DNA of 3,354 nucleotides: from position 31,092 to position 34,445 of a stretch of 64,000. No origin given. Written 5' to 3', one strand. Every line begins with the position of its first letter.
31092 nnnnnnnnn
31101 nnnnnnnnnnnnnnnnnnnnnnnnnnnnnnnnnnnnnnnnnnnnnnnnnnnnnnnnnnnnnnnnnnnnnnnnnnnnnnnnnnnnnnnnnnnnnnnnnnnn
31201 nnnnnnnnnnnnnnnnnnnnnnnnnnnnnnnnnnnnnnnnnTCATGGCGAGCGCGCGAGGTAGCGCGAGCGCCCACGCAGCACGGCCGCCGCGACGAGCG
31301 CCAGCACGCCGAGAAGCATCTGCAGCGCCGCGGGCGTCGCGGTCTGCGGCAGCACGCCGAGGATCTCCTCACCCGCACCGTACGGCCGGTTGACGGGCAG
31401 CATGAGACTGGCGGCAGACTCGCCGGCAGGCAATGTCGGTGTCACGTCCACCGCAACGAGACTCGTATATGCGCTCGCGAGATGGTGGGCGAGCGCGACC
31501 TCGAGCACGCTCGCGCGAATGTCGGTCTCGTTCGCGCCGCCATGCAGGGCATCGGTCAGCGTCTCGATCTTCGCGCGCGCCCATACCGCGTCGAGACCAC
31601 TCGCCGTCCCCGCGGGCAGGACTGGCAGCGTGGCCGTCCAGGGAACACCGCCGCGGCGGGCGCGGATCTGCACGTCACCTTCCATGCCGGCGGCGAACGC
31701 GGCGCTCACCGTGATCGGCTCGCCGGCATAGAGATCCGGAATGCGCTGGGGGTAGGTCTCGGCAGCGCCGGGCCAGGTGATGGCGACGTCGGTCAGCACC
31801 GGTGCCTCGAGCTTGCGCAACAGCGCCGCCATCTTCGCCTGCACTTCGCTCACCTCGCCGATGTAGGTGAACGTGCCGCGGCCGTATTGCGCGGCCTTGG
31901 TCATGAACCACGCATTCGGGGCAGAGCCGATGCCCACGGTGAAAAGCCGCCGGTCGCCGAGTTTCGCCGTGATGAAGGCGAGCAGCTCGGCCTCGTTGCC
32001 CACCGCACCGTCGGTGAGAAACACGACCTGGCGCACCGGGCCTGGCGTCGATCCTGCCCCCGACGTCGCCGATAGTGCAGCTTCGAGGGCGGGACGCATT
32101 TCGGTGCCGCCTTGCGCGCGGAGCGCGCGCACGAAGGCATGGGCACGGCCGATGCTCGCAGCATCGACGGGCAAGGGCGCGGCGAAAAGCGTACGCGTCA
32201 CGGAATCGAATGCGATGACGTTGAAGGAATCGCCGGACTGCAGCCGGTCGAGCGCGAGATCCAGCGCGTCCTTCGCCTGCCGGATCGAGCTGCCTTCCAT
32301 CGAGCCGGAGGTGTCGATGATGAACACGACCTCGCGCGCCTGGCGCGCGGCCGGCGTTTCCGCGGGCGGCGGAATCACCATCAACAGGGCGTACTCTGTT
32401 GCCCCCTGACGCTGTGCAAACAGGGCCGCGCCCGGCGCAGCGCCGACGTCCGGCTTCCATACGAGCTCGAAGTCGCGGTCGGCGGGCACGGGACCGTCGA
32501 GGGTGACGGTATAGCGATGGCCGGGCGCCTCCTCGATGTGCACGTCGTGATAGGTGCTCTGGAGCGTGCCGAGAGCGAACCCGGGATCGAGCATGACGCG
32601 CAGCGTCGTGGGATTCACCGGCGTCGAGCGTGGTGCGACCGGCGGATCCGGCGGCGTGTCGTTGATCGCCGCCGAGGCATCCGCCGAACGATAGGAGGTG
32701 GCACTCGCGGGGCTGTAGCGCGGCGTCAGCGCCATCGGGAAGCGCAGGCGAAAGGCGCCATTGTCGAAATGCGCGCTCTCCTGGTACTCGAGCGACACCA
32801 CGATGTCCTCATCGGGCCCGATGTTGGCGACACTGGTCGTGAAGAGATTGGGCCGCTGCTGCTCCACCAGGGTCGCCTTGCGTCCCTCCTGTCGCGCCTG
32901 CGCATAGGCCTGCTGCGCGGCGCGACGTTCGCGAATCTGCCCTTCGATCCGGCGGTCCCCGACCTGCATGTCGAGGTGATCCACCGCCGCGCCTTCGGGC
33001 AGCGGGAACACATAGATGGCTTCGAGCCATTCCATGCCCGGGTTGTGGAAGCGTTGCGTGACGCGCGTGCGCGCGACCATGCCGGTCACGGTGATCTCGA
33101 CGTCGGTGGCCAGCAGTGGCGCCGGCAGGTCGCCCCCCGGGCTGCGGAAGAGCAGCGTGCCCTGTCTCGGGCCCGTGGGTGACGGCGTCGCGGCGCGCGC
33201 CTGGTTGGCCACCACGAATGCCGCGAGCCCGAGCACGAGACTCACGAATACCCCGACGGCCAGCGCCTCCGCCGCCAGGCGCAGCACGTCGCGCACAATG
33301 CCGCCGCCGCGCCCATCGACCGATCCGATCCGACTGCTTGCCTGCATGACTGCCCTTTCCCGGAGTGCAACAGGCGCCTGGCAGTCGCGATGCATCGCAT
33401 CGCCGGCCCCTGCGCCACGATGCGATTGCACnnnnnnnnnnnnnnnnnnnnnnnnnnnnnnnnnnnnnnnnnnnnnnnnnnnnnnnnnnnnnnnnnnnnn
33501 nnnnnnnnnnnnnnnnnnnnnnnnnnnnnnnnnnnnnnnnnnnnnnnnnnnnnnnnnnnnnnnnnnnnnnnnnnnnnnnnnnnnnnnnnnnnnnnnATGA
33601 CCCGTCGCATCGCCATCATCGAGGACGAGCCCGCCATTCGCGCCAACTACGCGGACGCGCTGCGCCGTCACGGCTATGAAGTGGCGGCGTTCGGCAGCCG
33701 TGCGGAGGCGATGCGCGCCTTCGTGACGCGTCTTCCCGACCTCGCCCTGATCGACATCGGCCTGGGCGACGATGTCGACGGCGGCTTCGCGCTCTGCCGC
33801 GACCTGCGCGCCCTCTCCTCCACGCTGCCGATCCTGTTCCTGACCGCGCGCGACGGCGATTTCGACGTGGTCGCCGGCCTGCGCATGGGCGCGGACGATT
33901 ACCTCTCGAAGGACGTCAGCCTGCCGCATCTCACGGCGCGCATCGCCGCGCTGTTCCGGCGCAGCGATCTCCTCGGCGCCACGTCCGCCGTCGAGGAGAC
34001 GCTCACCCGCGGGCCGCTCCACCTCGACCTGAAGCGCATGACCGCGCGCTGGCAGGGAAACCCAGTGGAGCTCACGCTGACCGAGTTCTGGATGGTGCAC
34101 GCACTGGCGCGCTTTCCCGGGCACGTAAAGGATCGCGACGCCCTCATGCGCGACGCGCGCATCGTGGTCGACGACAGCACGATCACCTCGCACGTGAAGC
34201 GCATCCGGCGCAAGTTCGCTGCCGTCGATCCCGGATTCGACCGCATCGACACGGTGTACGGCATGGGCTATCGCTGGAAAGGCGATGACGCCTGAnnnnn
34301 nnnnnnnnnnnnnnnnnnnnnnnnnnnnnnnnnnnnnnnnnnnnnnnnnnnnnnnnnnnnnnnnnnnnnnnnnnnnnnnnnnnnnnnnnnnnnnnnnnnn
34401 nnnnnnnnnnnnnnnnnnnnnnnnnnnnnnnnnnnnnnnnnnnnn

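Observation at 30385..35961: Gram-negative 'dedicated sortase' cassette: VIT-vWA LPQTA target + sortase, with a divergent OmpR/histidine-kinase pair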

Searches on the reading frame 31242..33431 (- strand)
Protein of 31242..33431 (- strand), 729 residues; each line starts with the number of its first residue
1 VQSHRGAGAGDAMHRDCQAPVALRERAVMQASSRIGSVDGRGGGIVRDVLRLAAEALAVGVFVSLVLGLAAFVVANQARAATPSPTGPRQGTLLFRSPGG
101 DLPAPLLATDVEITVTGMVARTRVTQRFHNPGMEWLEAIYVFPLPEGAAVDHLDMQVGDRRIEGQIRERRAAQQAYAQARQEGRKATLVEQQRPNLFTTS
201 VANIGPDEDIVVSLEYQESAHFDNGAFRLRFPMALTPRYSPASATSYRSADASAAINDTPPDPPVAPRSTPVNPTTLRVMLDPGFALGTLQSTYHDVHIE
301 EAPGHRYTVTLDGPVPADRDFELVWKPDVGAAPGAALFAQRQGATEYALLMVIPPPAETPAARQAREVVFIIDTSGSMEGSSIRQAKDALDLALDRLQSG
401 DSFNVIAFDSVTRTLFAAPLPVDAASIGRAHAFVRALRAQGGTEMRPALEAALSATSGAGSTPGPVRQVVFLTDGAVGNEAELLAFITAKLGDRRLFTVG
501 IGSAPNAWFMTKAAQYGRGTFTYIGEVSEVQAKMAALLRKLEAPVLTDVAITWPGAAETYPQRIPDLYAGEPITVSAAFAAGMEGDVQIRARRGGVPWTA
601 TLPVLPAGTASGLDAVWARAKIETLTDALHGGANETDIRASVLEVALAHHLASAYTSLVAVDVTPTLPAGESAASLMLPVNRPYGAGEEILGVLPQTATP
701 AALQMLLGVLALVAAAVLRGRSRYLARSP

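Call 3: search_protein_families(library=ncbifam, proteins=[window:31242-33431:-], max_evalue=0.001)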
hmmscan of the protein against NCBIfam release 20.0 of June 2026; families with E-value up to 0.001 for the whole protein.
window:31242-33431:- (729 aa): 2 families
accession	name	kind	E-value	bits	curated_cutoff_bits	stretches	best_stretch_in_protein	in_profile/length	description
TIGR03788.1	marine_srt_targ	equivalog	1.8e-225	750.1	551.65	1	107-716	1-621/629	marine proteobacterial sortase target protein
TIGR02442.1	Cob-chelat-sub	hypoth_equivalog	1.1e-06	27.4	779.45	1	361-477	468-583/641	putative cobaltochelatase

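Call 4: search_protein_families(library=pfam, proteins=[window:31242-33431:-], max_evalue=0.001)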
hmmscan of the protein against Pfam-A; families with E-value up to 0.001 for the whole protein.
window:31242-33431:- (729 aa): 6 families
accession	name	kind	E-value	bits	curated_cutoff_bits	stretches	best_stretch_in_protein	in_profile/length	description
PF08487.16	VIT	-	8.3e-36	123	26.5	1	108-216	3-111/111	Vault protein inter-alpha-trypsin domain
PF13768.12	VWA_3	-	1e-21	78.1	27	1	367-521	2-153/155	von Willebrand factor type A domain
PF13757.12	VIT_2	-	1.2e-12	48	23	1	103-170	11-78/78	Vault protein inter-alpha-trypsin domain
PF13519.12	VWA_2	-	1.7e-12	48.3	27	1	368-475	1-106/107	von Willebrand factor type A domain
PF00092.34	VWA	-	1.6e-11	45.2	23.8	1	368-518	2-155/174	von Willebrand factor type A domain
PF05762.20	VWA_CoxE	-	0.00099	19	26.4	0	358-500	49-184/222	VWA domain containing CoxE-like protein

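Call 47: search_solved_structures(query=window:31242-33347:-, max_evalue=0.001)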
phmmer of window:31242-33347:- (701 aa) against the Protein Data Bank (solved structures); distinct sequences matched with E-value up to 0.001: 6.
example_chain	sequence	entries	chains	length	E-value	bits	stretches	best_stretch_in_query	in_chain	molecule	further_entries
11jf_P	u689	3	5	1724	8.2e-26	93.8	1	77-549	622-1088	Protein mono-ADP-ribosyltransferase PARP4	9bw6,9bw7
9c4f_I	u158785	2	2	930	2.7e-23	85.5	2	336-545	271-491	Inter-alpha-trypsin inhibitor heavy chain H4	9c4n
6fpy_A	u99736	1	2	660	1.9e-12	49.7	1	337-557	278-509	Inter-alpha-trypsin inhibitor heavy chain H1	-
6fpz_A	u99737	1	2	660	2.4e-11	46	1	337-557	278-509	Inter-alpha-trypsin inhibitor heavy chain H1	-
9e5c_4s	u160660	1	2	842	6.7e-05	24.7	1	318-524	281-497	VWFA domain-containing protein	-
8s05_A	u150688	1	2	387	0.00049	21.9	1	324-502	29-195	Conserved protein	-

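Call 55: list_cluster_members(proteins=[P0001, window:31242-33347:-, window:33597-34295:+, window:34285-35961:+])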
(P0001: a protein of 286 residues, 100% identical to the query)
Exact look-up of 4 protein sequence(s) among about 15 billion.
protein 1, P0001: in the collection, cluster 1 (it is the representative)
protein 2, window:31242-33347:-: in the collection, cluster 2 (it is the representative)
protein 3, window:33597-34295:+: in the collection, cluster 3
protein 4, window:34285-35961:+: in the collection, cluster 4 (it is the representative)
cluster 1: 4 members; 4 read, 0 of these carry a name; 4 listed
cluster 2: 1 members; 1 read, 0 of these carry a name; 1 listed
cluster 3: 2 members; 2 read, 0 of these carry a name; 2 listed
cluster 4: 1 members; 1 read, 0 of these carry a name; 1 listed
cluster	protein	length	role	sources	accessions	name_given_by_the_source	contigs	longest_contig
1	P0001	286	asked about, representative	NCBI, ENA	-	-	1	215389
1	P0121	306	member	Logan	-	-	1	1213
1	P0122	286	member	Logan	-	-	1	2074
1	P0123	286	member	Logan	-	-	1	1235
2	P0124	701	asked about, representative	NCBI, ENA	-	-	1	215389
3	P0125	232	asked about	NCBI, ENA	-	-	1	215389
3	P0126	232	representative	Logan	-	-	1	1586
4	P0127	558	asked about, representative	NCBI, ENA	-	-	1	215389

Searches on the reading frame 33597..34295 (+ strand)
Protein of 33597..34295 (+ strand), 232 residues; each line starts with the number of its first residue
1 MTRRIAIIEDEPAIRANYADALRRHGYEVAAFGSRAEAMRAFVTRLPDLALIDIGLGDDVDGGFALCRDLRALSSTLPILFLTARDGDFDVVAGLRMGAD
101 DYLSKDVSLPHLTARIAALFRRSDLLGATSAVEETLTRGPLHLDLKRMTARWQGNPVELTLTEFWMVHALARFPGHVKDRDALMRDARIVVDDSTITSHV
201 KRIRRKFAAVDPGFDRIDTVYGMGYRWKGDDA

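Call 3: search_protein_families(library=ncbifam, proteins=[window:33597-34295:+], max_evalue=0.001)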
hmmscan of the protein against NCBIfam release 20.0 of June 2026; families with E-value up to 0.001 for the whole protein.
window:33597-34295:+ (232 aa): 70 families (the best 25 are shown)
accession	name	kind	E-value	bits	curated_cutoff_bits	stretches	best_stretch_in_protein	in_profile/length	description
TIGR03787.1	marine_sort_RR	equivalog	3e-114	380.2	335.7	1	3-228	1-226/227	proteobacterial dedicated sortase system response regulator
NF008296.0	PRK11083.1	equivalog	2e-44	151.7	273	1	3-227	4-225/228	two-component system response regulator CreB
NF007982.1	PRK10710.1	equivalog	3.6e-42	144.5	380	1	2-230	7-230/235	envelope stress response regulator BaeR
NF041733.1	resp_reg_CseB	equivalog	1.1e-40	139.4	350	1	4-227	2-226/228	two-component system response regulator CseB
TIGR02154.1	PhoB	equivalog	1.5e-36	125.8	296.2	1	1-227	1-225/226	phosphate regulon transcriptional regulator PhoB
NF040689.1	MtrAB_MtrA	equivalog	1.8e-34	119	300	1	5-226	1-217/219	MtrAB system response regulator MtrA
NF053854.1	RespRegPhoBBctds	equivalog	5.9e-33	114.1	270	1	5-227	1-224/225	two-component system response regulator PhoB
NF045944.1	ResRegRpaBCyano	equivalog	1e-32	113.4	330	1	7-227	2-227/229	response regulator transcription factor RpaB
NF007005.1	PRK09468.1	equivalog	5.7e-32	111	331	1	2-230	3-234/237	osmolarity response regulator transcription factor OmpR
NF008034.0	PRK10766.1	equivalog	1e-30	106.9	275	1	1-226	1-225/231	two-component system response regulator TorR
NF007928.2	PRK10643.1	equivalog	3.1e-30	105.4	330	1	4-226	2-215/216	two-component system response regulator PmrA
NF008078.0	PRK10816.1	equivalog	1.9e-29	102.8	336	1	4-227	2-220/223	two-component system response regulator PhoP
NF041734.1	resp_reg_RppA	equivalog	3.9e-28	98.3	250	1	4-227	2-227/229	two-component system response regulator RppA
NF033117.2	vanR_ACDEGLN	exception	1.9e-27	96.3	350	1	5-226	1-224/226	VanR-ABDEGLN family response regulator transcription factor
NF040534.1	resp_reg_YycF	equivalog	6e-27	94.4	340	1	4-230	2-230/231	response regulator YycF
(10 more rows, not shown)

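Call 4: search_protein_families(library=pfam, proteins=[window:33597-34295:+], max_evalue=0.001)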
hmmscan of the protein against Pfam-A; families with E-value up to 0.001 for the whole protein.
window:33597-34295:+ (232 aa): 2 families
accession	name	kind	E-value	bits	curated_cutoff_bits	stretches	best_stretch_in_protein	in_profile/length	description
PF00072.30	Response_reg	-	8.8e-23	81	30.2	1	5-116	1-110/111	Response regulator receiver domain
PF00486.34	Trans_reg_C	-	3.3e-12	46.7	26.2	1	154-226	1-76/77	Transcriptional regulatory protein, C terminal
